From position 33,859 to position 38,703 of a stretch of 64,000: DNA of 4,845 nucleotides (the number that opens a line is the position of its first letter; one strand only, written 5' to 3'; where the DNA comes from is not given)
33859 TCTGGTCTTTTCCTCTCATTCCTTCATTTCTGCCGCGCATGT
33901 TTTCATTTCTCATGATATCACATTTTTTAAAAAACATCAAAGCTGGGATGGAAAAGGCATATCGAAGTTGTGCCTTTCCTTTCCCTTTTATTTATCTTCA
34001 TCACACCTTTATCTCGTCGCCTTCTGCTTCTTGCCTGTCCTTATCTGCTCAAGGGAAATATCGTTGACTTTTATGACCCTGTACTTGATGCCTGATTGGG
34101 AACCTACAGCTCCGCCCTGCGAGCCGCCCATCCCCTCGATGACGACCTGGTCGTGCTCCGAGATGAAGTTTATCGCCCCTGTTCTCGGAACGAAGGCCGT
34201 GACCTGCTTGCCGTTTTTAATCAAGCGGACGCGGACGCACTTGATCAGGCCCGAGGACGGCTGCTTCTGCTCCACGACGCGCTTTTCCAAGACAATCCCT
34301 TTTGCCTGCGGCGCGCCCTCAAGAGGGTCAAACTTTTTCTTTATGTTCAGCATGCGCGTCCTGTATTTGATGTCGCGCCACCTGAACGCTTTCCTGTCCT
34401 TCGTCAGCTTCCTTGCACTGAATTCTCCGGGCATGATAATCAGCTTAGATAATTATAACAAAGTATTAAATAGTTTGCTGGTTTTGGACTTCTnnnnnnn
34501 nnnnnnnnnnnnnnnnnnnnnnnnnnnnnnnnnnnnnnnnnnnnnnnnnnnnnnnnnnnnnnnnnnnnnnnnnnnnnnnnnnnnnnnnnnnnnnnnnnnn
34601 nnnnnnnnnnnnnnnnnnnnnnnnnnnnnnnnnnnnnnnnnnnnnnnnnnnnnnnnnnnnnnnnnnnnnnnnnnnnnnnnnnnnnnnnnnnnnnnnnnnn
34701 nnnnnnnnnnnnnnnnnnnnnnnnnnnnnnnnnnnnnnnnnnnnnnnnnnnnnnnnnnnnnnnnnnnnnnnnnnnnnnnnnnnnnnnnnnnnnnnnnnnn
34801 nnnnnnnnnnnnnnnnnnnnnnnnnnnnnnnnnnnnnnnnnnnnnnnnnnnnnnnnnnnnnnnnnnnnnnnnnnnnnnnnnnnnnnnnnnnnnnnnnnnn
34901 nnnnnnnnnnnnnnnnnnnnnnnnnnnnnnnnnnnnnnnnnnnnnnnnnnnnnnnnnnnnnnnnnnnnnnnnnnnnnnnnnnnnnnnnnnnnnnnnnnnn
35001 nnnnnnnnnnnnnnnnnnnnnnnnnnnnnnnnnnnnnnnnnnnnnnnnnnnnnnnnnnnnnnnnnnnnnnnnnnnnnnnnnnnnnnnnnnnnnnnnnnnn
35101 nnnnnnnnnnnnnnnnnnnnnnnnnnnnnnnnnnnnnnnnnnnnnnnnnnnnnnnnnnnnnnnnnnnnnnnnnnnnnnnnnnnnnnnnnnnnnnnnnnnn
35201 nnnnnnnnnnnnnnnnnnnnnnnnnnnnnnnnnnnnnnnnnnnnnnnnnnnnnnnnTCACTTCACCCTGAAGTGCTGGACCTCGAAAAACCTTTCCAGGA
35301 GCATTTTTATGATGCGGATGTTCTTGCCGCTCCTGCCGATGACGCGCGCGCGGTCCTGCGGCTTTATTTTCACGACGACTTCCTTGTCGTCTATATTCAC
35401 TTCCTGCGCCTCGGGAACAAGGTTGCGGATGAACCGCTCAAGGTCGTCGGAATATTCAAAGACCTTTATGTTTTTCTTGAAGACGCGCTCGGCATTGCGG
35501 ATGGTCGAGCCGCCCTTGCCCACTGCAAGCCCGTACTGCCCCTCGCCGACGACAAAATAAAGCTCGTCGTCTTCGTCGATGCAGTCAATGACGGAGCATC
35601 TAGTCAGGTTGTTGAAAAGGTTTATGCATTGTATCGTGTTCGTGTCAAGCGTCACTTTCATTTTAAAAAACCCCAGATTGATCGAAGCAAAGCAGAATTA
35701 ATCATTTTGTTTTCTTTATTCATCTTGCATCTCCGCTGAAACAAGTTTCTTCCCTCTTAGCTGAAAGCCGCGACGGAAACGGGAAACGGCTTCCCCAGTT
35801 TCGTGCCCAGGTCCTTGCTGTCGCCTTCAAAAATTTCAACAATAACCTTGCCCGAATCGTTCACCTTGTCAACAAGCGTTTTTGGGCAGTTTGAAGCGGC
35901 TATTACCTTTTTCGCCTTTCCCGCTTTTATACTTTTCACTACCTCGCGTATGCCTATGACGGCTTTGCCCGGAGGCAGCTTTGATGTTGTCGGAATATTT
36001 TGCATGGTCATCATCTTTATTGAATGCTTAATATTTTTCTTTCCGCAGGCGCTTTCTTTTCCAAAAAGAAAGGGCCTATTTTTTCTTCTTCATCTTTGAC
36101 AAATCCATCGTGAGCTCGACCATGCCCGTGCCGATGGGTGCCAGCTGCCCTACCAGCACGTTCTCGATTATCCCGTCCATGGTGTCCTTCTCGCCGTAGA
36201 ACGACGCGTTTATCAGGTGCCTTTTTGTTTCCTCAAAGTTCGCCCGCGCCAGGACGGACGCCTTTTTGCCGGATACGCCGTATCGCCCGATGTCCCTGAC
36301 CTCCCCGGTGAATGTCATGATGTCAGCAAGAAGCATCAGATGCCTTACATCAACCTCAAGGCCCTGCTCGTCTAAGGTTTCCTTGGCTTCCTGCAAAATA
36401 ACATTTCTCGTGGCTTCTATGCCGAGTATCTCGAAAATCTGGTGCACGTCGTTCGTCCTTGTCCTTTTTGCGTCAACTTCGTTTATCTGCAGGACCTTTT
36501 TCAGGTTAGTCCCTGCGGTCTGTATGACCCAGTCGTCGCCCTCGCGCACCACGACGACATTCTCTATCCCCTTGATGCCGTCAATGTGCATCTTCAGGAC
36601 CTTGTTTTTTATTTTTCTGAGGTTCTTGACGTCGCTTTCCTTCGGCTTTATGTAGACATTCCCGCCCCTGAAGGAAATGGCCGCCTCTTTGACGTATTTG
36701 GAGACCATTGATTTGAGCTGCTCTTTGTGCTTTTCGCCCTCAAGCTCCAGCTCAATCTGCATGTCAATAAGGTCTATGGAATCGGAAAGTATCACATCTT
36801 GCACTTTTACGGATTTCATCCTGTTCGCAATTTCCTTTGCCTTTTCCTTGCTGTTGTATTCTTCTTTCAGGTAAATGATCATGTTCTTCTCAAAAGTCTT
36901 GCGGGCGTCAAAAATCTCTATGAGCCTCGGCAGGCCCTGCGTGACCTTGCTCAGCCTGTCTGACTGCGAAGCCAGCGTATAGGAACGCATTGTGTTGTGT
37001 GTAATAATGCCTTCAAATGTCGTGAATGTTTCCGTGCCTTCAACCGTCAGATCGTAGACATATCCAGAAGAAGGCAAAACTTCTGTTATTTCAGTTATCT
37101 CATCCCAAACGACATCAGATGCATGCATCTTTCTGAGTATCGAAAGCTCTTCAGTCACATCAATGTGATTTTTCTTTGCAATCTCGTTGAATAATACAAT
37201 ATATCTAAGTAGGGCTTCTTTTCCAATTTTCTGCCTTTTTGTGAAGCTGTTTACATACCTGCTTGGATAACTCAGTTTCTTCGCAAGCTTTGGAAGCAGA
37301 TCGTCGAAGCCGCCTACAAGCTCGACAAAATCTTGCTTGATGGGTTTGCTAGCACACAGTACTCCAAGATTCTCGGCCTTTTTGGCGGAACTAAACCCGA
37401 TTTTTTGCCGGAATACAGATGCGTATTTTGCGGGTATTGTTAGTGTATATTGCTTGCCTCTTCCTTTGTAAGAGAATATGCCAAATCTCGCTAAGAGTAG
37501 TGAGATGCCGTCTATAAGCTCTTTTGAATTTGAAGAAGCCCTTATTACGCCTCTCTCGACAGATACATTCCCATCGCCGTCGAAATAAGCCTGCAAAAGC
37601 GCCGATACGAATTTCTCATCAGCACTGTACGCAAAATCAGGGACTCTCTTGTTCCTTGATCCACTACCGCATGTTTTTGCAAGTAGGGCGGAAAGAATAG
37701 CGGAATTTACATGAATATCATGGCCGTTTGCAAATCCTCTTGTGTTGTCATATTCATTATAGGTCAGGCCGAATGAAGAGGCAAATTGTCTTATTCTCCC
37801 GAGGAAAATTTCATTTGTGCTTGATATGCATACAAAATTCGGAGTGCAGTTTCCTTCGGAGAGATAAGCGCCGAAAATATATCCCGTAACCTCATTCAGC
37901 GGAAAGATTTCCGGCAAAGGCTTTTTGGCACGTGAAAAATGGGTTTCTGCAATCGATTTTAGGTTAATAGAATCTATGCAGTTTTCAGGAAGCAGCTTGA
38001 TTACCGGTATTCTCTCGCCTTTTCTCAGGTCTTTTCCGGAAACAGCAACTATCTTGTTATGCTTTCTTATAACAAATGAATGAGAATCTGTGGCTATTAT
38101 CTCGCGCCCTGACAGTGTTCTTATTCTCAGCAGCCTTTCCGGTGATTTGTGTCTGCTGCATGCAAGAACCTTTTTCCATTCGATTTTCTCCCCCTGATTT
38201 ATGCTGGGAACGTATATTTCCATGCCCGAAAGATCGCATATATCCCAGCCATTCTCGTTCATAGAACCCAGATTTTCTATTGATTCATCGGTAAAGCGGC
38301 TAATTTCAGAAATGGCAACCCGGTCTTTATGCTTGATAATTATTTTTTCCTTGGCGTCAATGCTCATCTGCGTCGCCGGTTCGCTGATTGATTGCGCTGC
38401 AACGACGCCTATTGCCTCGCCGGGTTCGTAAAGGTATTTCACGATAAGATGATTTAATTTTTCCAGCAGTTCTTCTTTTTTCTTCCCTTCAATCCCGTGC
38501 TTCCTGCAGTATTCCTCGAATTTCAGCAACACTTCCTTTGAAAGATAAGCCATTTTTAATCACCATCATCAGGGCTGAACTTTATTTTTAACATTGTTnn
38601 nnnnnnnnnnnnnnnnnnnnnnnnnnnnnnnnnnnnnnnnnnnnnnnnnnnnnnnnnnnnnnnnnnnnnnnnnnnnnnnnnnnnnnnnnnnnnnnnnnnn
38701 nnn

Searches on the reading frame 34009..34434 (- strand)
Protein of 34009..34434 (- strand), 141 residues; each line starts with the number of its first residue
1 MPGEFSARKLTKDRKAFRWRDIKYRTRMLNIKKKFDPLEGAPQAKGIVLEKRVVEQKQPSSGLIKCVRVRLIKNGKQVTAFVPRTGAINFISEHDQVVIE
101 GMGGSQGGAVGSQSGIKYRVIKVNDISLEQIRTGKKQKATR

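Call 38: search_protein_families(library=pfam, proteins=[window:34009-34434:-], max_evalue=0.01)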
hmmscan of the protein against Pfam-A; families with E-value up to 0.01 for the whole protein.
window:34009-34434:- (141 aa): 1 family
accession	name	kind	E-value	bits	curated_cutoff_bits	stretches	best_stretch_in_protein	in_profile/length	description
PF00164.32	Ribosom_S12_S23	-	6.2e-37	126.1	22.3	1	32-139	2-108/110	Ribosomal protein S12/S23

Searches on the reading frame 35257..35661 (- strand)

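Call 38: search_protein_families(library=pfam, proteins=[window:35257-35661:-], max_evalue=0.01)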
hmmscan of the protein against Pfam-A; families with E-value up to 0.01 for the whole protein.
window:35257-35661:- (134 aa): 4 families
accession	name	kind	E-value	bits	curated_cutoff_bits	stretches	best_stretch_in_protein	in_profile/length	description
PF07650.23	KH_2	-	5.4e-12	45.8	22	2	31-71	24-64/78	KH domain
PF13083.13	KH_KhpA-B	-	8.1e-09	35.7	32.1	1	72-133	2-69/73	KhpA/KhpB, KH domain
PF13184.12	KH_5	-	4.1e-08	33.7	27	1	33-85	4-62/69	NusA-like KH domain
PF00013.35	KH_1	-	3.4e-05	24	21.5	0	40-73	8-40/66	KH domain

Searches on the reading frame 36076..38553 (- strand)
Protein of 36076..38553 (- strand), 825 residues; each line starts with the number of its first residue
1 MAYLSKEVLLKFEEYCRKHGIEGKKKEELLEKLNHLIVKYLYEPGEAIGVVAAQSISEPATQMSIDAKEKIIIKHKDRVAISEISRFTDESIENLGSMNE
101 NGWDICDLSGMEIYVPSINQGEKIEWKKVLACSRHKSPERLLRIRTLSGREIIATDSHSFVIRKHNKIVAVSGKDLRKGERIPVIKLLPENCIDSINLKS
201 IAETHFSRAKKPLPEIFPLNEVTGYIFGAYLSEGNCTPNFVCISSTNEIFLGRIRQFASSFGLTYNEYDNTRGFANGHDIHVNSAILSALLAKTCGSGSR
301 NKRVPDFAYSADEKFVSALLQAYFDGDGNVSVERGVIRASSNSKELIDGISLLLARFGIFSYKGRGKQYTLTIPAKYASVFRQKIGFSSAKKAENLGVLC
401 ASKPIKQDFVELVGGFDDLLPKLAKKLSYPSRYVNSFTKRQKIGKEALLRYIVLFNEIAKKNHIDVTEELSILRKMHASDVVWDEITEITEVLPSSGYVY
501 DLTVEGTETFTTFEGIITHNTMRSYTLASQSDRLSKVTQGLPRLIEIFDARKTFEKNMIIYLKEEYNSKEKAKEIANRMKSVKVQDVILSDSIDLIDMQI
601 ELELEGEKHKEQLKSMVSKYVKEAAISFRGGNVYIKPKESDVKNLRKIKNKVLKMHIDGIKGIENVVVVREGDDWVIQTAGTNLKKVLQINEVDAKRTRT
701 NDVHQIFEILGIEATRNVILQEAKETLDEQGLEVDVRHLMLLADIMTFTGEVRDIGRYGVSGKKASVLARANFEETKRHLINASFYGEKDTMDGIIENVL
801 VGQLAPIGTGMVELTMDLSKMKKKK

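Call 38: search_protein_families(library=pfam, proteins=[window:36076-38553:-], max_evalue=0.01)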
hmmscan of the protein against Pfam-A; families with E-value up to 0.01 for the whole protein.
window:36076-38553:- (825 aa): 3 families
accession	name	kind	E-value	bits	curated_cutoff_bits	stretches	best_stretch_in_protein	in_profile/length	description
PF04998.22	RNA_pol_Rpb1_5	-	9.6e-37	127.3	28.5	2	519-766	88-265/267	RNA polymerase Rpb1, domain 5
PF14890.11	Intein_splicing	-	2.9e-20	73.1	35.8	1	97-520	18-155/155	Intein splicing domain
PF14528.11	LAGLIDADG_3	-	1.9e-18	66.9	22.5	1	315-386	2-82/82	LAGLIDADG-like domain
